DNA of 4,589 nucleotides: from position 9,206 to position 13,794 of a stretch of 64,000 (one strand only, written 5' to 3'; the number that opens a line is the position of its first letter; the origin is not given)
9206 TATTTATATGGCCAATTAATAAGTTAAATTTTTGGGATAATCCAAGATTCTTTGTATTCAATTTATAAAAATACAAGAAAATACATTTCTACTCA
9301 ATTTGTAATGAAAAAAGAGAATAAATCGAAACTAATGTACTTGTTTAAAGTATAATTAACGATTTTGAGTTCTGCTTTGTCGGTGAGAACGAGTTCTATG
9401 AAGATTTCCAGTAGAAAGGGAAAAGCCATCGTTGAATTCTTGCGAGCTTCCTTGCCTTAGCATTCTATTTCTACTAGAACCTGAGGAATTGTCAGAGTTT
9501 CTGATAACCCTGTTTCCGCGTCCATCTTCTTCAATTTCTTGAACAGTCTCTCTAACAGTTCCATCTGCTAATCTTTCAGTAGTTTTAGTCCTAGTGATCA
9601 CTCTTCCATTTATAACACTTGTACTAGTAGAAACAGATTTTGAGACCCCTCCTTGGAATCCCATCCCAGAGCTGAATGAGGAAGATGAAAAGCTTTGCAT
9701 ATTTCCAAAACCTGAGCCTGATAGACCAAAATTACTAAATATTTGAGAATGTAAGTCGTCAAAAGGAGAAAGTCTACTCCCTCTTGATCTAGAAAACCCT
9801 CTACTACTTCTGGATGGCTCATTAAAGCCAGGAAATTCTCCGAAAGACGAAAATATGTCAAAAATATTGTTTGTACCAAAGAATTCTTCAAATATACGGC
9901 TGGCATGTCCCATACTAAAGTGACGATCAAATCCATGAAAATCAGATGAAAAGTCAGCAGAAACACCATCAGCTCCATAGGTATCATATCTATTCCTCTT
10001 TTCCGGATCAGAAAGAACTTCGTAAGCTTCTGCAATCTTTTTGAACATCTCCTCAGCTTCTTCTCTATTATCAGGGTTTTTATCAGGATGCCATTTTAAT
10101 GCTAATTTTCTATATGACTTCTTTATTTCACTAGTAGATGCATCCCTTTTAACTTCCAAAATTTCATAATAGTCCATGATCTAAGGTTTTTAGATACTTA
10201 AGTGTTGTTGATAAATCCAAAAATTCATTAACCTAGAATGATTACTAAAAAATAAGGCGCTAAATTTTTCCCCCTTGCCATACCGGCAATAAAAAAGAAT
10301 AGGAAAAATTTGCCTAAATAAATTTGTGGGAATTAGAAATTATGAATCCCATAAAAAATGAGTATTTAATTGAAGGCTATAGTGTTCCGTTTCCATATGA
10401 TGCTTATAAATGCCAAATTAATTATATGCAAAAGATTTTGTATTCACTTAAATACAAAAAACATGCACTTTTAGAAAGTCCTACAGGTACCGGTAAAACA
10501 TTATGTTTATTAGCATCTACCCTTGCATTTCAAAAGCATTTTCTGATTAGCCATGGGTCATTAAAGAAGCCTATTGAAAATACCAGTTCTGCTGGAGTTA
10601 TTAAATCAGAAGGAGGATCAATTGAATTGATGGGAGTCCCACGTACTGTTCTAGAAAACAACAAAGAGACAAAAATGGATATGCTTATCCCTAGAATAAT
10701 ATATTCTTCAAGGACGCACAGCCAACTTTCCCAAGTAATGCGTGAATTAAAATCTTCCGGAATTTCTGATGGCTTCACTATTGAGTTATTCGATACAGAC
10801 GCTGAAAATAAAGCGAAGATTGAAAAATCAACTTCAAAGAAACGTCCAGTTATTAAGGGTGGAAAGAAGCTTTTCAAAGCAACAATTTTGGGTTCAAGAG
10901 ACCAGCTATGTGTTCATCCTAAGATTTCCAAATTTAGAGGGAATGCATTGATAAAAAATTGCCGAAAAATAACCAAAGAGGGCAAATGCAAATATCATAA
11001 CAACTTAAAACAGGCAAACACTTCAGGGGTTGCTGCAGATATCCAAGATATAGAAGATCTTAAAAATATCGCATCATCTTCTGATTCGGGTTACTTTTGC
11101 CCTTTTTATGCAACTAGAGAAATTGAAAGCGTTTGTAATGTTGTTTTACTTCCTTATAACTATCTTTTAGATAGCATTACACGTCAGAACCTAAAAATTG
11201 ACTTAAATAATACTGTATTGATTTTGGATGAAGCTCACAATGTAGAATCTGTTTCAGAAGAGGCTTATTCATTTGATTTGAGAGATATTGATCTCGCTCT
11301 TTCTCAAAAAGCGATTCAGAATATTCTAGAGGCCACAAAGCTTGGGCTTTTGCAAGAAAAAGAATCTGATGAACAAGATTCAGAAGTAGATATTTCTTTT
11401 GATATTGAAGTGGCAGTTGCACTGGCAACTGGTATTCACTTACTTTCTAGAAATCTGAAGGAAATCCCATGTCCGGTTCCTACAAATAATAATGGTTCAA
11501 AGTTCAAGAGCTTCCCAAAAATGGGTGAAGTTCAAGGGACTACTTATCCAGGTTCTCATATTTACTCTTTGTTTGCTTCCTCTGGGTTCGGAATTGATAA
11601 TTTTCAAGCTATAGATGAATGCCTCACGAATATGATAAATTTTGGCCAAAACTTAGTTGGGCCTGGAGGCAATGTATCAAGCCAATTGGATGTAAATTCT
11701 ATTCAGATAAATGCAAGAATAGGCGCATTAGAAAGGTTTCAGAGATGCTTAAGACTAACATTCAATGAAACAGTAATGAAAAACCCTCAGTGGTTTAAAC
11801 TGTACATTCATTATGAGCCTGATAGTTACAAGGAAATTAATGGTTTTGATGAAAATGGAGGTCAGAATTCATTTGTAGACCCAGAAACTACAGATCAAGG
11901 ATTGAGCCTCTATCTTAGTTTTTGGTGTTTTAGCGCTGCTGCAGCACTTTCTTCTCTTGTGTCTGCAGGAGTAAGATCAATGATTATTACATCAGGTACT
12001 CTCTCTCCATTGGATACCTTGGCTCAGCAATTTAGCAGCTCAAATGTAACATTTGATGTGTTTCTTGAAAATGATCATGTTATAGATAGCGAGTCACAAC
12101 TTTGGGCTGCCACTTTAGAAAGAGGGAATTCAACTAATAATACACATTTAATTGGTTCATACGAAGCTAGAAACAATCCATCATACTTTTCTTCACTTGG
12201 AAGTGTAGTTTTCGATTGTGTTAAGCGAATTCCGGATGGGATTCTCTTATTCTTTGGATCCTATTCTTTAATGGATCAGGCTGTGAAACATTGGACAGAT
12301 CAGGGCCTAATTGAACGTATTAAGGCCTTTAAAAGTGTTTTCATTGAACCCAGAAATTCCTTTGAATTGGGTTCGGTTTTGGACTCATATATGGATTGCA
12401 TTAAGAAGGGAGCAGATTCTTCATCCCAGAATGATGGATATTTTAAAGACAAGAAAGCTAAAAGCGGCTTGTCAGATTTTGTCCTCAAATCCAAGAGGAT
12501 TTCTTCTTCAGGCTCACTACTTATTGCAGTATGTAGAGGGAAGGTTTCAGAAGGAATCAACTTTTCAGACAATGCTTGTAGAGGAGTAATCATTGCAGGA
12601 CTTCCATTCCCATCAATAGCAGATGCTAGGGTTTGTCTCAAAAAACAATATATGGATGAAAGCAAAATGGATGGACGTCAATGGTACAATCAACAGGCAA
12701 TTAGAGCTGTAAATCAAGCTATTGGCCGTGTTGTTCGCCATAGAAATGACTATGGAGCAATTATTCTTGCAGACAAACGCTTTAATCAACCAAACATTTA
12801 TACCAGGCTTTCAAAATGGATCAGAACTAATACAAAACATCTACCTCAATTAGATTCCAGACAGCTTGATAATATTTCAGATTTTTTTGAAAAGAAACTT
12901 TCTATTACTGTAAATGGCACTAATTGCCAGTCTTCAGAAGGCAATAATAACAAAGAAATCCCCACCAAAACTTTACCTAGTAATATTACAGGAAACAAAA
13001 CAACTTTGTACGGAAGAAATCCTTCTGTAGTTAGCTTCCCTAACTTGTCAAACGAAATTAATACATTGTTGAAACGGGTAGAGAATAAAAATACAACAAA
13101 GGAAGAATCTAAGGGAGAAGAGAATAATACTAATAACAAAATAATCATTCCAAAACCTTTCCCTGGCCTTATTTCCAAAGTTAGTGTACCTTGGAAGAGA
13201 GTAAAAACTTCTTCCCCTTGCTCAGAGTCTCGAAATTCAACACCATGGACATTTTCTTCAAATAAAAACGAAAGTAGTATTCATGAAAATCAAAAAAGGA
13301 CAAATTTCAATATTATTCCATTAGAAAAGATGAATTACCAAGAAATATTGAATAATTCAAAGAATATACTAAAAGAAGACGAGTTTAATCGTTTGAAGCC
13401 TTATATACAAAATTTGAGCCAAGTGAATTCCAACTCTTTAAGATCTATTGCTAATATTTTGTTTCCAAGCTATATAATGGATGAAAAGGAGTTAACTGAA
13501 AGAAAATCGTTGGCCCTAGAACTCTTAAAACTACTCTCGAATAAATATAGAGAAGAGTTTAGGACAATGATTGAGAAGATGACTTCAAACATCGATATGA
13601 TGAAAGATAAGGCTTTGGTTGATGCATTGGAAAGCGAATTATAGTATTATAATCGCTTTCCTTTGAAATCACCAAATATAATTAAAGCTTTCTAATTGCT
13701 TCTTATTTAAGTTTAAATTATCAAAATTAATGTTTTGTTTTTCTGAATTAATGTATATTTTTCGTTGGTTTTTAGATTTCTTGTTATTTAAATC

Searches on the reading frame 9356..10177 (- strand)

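Call 65: search_protein_families(library=pfam, proteins=[window:9356-10177:-], max_evalue=0.01)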
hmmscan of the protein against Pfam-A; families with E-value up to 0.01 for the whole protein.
window:9356-10177:- (273 aa): 1 family
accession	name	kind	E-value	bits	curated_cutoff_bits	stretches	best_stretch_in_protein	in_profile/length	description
PF00226.36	DnaJ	-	7.7e-30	103.2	27.8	1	2-65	1-63/63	DnaJ domain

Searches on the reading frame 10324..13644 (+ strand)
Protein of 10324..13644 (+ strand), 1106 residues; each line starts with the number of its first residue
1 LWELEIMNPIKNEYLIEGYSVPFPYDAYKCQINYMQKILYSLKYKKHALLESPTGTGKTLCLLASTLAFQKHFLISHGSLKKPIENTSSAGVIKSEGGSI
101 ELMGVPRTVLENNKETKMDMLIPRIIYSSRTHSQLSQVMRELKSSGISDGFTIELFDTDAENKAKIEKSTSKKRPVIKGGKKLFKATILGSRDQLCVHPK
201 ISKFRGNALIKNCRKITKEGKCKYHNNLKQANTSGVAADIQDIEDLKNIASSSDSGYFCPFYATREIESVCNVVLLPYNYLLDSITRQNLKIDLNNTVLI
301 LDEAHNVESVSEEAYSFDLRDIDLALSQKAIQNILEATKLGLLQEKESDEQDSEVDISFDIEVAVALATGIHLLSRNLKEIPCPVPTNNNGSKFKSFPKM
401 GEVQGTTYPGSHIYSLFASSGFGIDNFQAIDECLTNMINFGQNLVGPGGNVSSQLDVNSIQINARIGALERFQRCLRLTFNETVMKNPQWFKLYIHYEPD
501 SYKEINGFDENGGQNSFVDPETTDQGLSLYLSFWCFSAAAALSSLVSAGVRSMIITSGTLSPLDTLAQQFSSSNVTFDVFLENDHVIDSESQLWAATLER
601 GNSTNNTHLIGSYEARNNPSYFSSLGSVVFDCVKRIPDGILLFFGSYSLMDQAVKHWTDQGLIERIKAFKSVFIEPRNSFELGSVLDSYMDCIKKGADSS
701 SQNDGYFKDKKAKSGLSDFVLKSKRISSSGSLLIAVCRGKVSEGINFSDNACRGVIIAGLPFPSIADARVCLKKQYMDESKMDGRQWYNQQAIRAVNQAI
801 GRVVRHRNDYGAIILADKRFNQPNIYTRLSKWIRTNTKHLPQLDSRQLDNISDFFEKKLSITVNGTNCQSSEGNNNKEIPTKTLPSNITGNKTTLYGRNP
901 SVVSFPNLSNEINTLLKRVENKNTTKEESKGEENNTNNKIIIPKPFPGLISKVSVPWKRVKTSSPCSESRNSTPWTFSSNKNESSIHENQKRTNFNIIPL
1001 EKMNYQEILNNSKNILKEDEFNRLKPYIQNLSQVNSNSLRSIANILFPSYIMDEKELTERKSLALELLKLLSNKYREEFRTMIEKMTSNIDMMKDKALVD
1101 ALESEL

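Call 65: search_protein_families(library=pfam, proteins=[window:10324-13644:+], max_evalue=0.01)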
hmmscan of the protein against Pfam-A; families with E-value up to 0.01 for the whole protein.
window:10324-13644:+ (1106 aa): 5 families
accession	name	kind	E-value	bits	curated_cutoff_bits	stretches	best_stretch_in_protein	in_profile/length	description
PF13307.12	Helicase_C_2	-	1.1e-48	166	25.3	1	631-835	3-169/170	Helicase C-terminal domain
PF06733.21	DEAD_2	-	5.1e-42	143.9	21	1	127-322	1-170/172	DEAD_2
PF23109.1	ARCH_RTEL1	-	8.3e-10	39.4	27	1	343-537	16-180/181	RTEL1 helicase, ARCH domain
PF04851.21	ResIII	-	1.4e-06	28.7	22.5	1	28-72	5-50/164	Type III restriction enzyme, res subunit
PF00270.35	DEAD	-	8.6e-06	26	26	1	33-169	6-92/167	DEAD/DEAH box helicase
